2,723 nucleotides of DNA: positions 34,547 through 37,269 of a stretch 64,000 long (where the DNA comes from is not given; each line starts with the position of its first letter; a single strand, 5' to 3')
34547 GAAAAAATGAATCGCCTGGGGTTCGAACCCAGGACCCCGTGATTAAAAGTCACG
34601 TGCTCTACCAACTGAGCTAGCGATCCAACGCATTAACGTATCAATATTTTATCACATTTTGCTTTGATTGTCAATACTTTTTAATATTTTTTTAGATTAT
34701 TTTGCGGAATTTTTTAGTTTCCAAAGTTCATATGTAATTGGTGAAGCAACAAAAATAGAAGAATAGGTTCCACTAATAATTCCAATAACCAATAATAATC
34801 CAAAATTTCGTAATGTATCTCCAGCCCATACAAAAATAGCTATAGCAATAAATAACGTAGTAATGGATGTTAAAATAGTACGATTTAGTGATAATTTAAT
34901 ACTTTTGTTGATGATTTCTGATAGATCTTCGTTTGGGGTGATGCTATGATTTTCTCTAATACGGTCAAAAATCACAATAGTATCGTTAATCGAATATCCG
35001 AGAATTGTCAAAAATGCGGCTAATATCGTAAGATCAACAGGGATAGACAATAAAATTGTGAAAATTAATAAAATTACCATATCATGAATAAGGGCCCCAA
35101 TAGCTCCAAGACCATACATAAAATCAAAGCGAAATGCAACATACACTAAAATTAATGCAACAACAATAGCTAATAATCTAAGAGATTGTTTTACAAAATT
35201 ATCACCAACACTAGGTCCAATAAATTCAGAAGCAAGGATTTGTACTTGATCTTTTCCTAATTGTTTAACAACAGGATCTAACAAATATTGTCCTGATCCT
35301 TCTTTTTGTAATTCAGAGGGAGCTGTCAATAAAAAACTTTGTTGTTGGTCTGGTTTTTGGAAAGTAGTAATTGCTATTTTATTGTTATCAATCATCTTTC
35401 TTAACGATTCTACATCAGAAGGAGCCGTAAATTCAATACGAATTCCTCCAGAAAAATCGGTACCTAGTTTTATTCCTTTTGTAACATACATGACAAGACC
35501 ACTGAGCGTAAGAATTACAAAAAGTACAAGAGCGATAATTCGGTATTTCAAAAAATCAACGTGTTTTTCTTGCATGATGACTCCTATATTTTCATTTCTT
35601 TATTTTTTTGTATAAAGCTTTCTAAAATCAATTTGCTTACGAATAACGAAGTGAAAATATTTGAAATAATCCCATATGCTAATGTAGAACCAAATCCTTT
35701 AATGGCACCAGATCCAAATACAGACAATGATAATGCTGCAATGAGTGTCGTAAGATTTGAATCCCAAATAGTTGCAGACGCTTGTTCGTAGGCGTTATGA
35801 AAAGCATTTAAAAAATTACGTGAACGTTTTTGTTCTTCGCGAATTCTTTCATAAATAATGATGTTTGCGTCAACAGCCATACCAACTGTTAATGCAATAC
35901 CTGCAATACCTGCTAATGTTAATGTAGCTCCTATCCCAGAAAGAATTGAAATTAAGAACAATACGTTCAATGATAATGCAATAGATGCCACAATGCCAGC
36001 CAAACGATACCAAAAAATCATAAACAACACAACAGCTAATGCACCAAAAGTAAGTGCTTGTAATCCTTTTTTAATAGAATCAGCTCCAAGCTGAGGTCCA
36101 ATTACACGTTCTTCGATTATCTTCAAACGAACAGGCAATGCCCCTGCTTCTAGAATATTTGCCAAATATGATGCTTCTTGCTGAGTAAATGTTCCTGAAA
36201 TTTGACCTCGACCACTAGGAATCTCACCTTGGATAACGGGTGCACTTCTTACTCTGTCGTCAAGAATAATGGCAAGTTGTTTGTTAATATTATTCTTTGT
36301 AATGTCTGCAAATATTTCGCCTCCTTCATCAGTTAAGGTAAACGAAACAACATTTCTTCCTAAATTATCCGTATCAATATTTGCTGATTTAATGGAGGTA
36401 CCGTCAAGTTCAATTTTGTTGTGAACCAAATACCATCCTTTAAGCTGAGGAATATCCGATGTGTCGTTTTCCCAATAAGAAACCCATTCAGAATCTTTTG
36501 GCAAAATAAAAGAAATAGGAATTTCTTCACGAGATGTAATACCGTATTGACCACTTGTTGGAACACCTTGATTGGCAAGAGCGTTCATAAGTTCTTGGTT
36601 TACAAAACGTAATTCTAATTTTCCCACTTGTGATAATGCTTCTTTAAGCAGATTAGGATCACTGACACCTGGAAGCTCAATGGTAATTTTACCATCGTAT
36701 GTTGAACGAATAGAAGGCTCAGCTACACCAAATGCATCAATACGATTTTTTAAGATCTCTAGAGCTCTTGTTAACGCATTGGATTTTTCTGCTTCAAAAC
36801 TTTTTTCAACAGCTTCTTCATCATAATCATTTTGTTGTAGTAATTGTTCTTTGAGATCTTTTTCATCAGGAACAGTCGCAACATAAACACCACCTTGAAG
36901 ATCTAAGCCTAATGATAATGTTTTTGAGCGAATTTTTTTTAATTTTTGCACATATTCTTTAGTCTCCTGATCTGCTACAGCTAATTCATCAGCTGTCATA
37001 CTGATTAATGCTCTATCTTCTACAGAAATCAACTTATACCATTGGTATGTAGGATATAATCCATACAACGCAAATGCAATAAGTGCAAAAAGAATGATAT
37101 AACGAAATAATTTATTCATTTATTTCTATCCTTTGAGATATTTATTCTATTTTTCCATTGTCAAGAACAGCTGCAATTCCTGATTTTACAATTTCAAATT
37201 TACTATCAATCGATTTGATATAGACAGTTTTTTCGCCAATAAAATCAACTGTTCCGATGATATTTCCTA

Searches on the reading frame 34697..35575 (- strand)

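Call 49: search_protein_families(library=pfam, proteins=[window:34697-35575:-], max_evalue=0.00001)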
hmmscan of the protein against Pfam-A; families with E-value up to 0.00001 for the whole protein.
window:34697-35575:- (292 aa): 1 family
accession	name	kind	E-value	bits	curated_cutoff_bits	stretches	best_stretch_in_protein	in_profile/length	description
PF02355.23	SecD_SecF_C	-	4.9e-57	192.8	20.5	1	103-284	6-186/189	Protein export membrane protein SecD/SecF, C-terminal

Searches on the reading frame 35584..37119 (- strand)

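Call 49: search_protein_families(library=pfam, proteins=[window:35584-37119:-], max_evalue=0.00001)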
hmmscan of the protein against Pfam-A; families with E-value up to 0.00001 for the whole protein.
window:35584-37119:- (511 aa): 4 families
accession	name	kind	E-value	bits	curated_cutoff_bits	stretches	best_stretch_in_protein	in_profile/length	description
PF22599.2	SecDF_P1_head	-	8.8e-33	113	27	1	228-330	11-114/114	SecDF, P1 head subdomain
PF02355.23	SecD_SecF_C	-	1.1e-21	77.6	20.5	1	332-502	13-186/189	Protein export membrane protein SecD/SecF, C-terminal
PF21760.3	SecD_1st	-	1.6e-17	63.1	27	1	117-174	2-59/60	Protein translocase subunit SecDF, P1 domain, N-terminal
PF03176.21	MMPL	-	3.7e-08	33.1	20.5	1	373-491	174-291/333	MMPL family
